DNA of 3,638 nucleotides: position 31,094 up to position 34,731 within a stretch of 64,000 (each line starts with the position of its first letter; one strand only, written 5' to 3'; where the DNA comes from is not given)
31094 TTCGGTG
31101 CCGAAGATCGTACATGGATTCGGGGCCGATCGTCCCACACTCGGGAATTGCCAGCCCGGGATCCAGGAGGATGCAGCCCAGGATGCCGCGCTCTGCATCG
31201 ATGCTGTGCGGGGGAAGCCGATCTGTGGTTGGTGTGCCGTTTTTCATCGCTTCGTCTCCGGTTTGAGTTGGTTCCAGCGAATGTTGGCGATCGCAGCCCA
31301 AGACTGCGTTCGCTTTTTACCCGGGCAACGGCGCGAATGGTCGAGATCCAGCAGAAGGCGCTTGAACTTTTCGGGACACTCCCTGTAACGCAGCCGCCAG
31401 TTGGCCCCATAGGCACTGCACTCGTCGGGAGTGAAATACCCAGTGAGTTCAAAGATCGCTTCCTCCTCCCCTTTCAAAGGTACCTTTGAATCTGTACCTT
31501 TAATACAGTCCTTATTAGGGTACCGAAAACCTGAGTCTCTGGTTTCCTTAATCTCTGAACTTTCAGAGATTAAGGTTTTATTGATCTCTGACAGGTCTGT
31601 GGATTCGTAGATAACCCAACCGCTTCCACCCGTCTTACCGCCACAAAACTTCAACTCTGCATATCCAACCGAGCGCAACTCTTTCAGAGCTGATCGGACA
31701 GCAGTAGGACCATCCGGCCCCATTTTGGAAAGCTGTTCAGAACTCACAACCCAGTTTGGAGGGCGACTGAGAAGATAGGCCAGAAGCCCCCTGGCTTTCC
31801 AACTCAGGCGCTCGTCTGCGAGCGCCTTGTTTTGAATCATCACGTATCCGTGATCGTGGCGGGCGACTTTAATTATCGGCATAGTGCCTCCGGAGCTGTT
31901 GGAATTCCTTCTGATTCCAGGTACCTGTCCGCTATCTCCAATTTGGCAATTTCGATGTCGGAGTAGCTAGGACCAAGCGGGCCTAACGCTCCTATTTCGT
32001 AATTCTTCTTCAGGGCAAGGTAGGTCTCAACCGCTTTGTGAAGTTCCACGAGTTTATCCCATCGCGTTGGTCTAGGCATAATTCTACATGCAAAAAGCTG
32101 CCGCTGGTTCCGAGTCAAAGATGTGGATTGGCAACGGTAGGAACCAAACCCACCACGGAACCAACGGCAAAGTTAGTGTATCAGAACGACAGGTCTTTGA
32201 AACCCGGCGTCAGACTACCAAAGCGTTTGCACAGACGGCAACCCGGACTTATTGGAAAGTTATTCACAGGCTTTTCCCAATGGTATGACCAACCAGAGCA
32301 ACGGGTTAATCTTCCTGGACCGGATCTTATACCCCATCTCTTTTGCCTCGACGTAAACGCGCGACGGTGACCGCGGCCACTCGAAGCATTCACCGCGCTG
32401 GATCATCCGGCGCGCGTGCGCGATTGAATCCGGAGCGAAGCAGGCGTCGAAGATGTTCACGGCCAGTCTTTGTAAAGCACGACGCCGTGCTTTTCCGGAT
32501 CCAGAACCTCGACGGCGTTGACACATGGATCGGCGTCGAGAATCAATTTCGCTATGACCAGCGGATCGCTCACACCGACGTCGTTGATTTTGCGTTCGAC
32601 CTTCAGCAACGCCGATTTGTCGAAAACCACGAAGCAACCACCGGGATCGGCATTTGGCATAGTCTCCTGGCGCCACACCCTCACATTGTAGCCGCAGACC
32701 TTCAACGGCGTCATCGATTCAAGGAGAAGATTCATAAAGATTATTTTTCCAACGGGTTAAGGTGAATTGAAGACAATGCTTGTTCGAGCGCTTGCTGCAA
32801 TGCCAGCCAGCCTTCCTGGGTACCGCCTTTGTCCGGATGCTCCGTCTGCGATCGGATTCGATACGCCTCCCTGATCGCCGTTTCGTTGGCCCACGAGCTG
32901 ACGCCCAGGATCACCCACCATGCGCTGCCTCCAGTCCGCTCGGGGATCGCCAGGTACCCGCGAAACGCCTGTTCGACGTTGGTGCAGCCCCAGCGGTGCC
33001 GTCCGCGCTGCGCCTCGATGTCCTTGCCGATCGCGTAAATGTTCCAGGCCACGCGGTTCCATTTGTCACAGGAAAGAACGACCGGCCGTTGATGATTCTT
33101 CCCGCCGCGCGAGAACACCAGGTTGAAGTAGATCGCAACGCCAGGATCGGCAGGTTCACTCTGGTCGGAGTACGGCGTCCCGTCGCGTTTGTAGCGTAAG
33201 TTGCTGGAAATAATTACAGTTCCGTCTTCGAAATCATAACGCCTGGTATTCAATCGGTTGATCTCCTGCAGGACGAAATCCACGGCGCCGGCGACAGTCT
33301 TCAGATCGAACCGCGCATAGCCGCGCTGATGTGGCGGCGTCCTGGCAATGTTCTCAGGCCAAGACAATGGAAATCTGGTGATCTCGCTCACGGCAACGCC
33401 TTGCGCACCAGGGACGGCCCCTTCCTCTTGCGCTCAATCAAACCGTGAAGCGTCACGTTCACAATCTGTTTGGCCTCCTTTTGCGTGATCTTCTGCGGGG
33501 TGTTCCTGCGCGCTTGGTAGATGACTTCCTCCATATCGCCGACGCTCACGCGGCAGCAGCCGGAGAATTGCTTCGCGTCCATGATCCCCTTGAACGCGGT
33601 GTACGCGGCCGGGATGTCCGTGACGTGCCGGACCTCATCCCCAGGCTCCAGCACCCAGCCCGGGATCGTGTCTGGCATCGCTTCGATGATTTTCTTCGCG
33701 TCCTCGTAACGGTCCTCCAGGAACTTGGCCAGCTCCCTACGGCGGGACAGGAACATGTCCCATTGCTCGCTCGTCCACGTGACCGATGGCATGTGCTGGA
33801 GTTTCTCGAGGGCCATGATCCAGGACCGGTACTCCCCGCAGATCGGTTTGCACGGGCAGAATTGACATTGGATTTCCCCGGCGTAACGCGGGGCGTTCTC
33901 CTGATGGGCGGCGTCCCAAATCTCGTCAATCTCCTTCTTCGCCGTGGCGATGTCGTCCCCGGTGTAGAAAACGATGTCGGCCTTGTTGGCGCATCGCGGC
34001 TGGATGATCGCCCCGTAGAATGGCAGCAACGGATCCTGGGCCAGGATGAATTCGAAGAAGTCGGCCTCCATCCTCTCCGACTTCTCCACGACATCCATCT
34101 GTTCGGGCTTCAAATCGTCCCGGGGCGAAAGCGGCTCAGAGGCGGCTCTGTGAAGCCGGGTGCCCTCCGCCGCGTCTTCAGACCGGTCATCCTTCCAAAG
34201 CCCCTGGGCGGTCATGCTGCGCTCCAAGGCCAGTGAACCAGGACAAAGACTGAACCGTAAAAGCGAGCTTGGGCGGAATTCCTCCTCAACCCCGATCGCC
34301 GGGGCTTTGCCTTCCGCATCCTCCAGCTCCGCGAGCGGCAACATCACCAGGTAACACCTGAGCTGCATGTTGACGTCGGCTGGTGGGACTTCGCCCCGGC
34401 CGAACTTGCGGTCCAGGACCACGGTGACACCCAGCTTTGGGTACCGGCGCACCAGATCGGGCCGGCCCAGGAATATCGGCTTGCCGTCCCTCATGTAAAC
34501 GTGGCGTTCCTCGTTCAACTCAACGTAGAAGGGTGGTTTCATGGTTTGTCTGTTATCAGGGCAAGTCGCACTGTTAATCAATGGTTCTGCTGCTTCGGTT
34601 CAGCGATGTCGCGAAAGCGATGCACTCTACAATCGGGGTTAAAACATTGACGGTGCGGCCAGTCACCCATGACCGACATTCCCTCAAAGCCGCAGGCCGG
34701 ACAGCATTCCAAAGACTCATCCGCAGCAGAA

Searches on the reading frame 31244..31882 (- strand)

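Call 20: search_protein_families(library=phrogs, proteins=[window:31244-31882:-], max_evalue=0.001)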
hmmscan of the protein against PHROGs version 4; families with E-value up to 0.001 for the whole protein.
window:31244-31882:- (212 aa): 11 families
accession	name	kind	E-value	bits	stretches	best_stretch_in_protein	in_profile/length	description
phrog_4707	-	DNA, RNA and nucleotide metabolism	1.6e-21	78.3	1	3-108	7-115/409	replication initiation protein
phrog_37920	-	DNA, RNA and nucleotide metabolism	9.4e-20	71.9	1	3-75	2-74/245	HTH DNA binding protein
phrog_11718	-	unknown function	4.2e-14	53.7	1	2-79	2-78/105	-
phrog_1456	-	DNA, RNA and nucleotide metabolism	5.5e-13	49.7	1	6-76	6-76/365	DNA binding protein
phrog_186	-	DNA, RNA and nucleotide metabolism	1.3e-11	45.7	1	8-115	17-130/308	DnaD-like helicase loader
phrog_428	-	DNA, RNA and nucleotide metabolism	7e-09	36.3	1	12-105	89-189/455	replication initiation protein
phrog_27492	-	unknown function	1.1e-08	35.9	1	3-75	15-87/304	-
phrog_22134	-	unknown function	1.5e-08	35.7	1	15-78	1-65/262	-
phrog_270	-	DNA, RNA and nucleotide metabolism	1.3e-05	25.7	1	5-101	21-122/383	replication initiation protein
phrog_23842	-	unknown function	1.6e-05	25.3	1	4-100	14-115/317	-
phrog_4221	-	DNA, RNA and nucleotide metabolism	0.00028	21.3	1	10-85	10-85/325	replication initiation protein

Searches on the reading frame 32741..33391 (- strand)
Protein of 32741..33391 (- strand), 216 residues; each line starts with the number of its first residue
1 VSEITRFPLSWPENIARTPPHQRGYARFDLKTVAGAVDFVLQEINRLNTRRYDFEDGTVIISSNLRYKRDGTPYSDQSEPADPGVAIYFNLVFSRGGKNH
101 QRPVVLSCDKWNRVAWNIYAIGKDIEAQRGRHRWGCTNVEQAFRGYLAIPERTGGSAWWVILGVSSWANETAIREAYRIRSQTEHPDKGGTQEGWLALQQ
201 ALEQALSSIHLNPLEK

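Call 20: search_protein_families(library=phrogs, proteins=[window:32741-33391:-], max_evalue=0.001)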
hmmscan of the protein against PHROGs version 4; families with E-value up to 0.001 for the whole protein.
window:32741-33391:- (216 aa): 2 families
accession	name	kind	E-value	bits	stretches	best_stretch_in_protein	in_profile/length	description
phrog_9210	-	unknown function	2.5e-43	149.1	1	3-208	4-202/204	-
phrog_13942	-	unknown function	2.2e-05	24.9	1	161-204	20-63/336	-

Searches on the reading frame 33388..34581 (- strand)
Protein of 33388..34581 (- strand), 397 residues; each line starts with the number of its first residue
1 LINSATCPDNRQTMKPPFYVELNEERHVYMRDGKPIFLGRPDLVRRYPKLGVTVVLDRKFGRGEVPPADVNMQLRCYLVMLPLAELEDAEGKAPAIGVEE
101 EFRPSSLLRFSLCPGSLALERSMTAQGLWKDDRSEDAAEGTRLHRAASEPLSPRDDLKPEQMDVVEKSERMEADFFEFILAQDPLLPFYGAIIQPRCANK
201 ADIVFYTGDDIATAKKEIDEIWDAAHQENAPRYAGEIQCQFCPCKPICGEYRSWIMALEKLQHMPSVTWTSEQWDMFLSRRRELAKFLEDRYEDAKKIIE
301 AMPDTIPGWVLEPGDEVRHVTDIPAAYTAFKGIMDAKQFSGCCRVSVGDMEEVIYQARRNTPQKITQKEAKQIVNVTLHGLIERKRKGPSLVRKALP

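Call 19: search_protein_families(library=pfam, proteins=[window:33388-34581:-], max_evalue=0.001)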
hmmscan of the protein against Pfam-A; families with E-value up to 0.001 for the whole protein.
window:33388-34581:- (397 aa): 2 families
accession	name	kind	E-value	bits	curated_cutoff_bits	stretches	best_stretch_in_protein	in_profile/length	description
PF10926.14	DUF2800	-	3.8e-16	59.7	21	1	191-393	176-362/368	Protein of unknown function (DUF2800)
PF12705.13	PDDEXK_1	-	1.6e-05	25.4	22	0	37-248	124-246/247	PD-(D/E)XK nuclease superfamily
